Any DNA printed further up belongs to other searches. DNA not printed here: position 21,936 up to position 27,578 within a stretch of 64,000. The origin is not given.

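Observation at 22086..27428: Single 1780-aa polypeptide joining a Ser/Thr kinase, STAND ATPase, TPR array, GAF domain and a complete sigma-54 activator with HTH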

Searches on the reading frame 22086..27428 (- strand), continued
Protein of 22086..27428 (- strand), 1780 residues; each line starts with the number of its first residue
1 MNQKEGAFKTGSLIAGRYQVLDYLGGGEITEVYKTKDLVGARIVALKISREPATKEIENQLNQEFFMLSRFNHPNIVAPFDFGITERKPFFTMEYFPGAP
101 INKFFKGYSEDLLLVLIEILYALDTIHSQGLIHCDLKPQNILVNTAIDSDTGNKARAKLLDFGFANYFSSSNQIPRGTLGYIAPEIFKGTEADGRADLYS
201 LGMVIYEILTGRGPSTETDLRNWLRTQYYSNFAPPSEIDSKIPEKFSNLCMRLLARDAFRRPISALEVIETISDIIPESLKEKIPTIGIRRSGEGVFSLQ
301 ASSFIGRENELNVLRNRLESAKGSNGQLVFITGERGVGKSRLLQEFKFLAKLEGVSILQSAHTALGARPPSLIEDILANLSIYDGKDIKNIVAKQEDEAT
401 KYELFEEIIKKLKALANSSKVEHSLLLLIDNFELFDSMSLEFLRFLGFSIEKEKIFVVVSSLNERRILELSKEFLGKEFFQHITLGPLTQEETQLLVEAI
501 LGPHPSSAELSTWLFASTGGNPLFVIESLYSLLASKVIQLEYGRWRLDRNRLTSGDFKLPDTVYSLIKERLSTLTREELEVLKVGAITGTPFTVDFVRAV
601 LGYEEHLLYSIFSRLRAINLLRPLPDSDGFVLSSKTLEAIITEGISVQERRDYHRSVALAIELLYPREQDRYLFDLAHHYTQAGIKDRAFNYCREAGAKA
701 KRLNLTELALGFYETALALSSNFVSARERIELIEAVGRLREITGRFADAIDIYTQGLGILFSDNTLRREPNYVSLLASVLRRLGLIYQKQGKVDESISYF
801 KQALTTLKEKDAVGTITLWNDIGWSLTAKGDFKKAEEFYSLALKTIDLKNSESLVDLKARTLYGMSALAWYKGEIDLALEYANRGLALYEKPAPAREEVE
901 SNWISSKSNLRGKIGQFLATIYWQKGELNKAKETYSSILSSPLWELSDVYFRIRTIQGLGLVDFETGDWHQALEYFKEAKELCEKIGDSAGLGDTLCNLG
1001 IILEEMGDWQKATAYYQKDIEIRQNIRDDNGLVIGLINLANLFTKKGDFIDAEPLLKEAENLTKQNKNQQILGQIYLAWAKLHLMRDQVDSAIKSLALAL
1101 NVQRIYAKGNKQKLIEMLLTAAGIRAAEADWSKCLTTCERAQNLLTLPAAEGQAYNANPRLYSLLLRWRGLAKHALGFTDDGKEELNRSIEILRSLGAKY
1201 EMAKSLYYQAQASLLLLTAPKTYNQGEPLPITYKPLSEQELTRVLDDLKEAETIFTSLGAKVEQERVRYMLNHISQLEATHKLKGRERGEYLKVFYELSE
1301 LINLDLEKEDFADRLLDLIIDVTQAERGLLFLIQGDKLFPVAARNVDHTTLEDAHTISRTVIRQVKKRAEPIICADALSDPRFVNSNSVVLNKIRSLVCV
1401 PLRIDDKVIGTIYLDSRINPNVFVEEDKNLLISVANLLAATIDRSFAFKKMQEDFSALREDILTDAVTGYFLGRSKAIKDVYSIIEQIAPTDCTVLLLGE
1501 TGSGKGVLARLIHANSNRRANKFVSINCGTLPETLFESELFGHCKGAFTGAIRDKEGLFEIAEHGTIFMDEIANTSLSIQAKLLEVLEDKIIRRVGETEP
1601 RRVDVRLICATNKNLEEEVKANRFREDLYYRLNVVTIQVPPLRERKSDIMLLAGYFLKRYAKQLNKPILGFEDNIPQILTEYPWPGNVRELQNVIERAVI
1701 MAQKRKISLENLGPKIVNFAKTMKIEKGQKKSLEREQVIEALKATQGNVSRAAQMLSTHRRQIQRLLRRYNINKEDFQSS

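Call 59: find_encoding_contigs(protein=P0006, flank=3000, max_places=1)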
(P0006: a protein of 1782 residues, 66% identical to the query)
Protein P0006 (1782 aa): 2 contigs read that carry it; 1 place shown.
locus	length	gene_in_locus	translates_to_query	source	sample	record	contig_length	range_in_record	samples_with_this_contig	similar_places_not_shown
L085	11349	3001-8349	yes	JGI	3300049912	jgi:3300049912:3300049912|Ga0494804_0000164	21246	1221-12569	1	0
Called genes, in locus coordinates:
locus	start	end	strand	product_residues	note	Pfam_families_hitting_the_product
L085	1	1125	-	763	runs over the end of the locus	PF08309:LVIVD, PF18962:Por_Secre_tail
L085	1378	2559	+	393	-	PF01053:Cys_Met_Meta_PP, PF06838:Met_gamma_lyase (weak), PF00155:Aminotran_1_2 (weak), PF00266:Aminotran_5 (weak)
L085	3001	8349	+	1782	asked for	PF00069:Pkinase, PF07714:PK_Tyr_Ser-Thr, PF13191:AAA_16, PF13424:TPR_12, PF01590:GAF, PF13185:GAF_2, PF00158:Sigma54_activat, PF14532:Sigma54_activ_2, +17 more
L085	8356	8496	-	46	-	-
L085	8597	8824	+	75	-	-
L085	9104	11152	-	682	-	PF00270:DEAD (faint), PF04851:ResIII, PF17757:UvrB_inter, PF27431:UvrB_3rd, PF00271:Helicase_C, PF12344:UvrB, PF02151:UVR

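Call 60: find_encoding_contigs(protein=P0011, flank=3000, max_places=1)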
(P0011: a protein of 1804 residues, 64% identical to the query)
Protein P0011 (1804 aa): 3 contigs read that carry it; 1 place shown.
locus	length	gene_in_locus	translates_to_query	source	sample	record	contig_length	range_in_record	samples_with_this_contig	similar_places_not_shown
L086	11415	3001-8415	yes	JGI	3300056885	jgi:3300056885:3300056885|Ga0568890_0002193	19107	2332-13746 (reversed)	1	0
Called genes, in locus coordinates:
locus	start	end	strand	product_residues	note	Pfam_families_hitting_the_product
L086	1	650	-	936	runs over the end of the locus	PF01326:PPDK_N, PF00391:PEP-utilizers, PF02896:PEP-utilizers_C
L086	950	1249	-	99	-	PF09413:DUF2007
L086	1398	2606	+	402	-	PF01053:Cys_Met_Meta_PP, PF00155:Aminotran_1_2, PF06838:Met_gamma_lyase, PF00266:Aminotran_5, PF02347:GDC-P (weak)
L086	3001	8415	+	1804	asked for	PF00069:Pkinase, PF07714:PK_Tyr_Ser-Thr, PF13191:AAA_16, PF13424:TPR_12, PF17874:TPR_MalT, PF01590:GAF, PF13185:GAF_2, PF00158:Sigma54_activat, +16 more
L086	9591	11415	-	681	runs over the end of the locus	PF00270:DEAD (faint), PF04851:ResIII, PF17757:UvrB_inter, PF27431:UvrB_3rd, PF00271:Helicase_C, PF12344:UvrB, PF02151:UVR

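Call 68: find_encoding_contigs(protein=P0113, flank=4000, max_places=1)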
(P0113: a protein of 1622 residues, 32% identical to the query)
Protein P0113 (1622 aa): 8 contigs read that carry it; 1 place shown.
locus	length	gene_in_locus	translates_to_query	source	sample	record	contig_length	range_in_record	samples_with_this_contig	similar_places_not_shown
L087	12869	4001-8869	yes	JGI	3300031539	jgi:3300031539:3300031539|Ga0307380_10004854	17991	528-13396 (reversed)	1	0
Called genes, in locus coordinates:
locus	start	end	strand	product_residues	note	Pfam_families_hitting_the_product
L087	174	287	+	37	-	-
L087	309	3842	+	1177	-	PF00211:Guanylate_cyc, PF13191:AAA_16, PF00515:TPR_1 (weak), PF13374:TPR_10 (weak), PF13424:TPR_12, PF13424:TPR_12, PF17874:TPR_MalT, PF13424:TPR_12, +11 more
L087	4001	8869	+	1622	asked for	PF00069:Pkinase, PF07714:PK_Tyr_Ser-Thr, PF13401:AAA_22, PF00158:Sigma54_activat, PF07728:AAA_5, PF14532:Sigma54_activ_2, PF25601:AAA_lid_14, PF02954:HTH_8, +17 more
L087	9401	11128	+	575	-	PF18962:Por_Secre_tail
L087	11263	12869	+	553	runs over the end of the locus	PF13860:FlgD_ig (weak)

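Call 69: find_encoding_contigs(protein=P0098, flank=4000, max_places=1)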
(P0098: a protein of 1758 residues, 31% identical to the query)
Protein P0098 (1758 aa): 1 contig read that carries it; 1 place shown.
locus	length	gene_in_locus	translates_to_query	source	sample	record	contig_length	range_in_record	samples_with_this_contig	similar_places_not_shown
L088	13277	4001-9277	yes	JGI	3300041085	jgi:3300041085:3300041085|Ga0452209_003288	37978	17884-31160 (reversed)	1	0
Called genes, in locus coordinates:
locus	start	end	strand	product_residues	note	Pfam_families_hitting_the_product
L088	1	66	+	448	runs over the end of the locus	PF00072:Response_reg, PF07728:AAA_5 (faint), PF00158:Sigma54_activat, PF14532:Sigma54_activ_2, PF25601:AAA_lid_14, PF02954:HTH_8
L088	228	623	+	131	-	PF00072:Response_reg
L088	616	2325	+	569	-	PF01590:GAF (weak), PF13185:GAF_2, PF00512:HisKA, PF02518:HATPase_c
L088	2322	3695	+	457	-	PF00072:Response_reg, PF00158:Sigma54_activat, PF14532:Sigma54_activ_2, PF07724:AAA_2 (weak), PF07728:AAA_5, PF25601:AAA_lid_14, PF02954:HTH_8 (weak)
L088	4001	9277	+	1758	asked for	PF00069:Pkinase, PF07714:PK_Tyr_Ser-Thr, PF13191:AAA_16, PF13424:TPR_12, PF13424:TPR_12, PF01590:GAF, PF13185:GAF_2, PF13492:GAF_3, +24 more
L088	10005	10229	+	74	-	-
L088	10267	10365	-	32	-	-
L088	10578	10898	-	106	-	PF06999:Suc_Fer-like (weak)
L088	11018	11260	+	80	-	-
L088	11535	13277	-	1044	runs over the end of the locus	PF13088:BNR_2 (faint), PF00041:fn3 (faint), PF13585:CHU_C (weak), PF13860:FlgD_ig, PF18962:Por_Secre_tail (weak)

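Call 70: find_encoding_contigs(protein=P0110, flank=4000, max_places=1)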
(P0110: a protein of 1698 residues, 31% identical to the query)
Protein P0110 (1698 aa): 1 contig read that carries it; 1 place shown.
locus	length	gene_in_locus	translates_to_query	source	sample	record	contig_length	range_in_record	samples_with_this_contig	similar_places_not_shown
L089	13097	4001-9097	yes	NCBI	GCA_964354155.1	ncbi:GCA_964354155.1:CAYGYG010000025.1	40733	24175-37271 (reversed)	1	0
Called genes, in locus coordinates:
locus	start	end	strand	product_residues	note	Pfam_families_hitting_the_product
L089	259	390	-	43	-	-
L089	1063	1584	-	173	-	-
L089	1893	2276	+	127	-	PF01966:HD, PF13487:HD_5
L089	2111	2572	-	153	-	-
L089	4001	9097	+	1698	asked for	PF00069:Pkinase, PF07714:PK_Tyr_Ser-Thr, PF13424:TPR_12, PF01590:GAF, PF13185:GAF_2, PF00158:Sigma54_activat, PF07728:AAA_5, PF14532:Sigma54_activ_2, +17 more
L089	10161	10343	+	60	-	-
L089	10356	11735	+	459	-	PF13185:GAF_2, PF01590:GAF, PF13487:HD_5, PF01966:HD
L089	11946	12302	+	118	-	-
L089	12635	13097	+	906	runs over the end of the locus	PF25174:Beta-prop_THOC3 (faint), PF18962:Por_Secre_tail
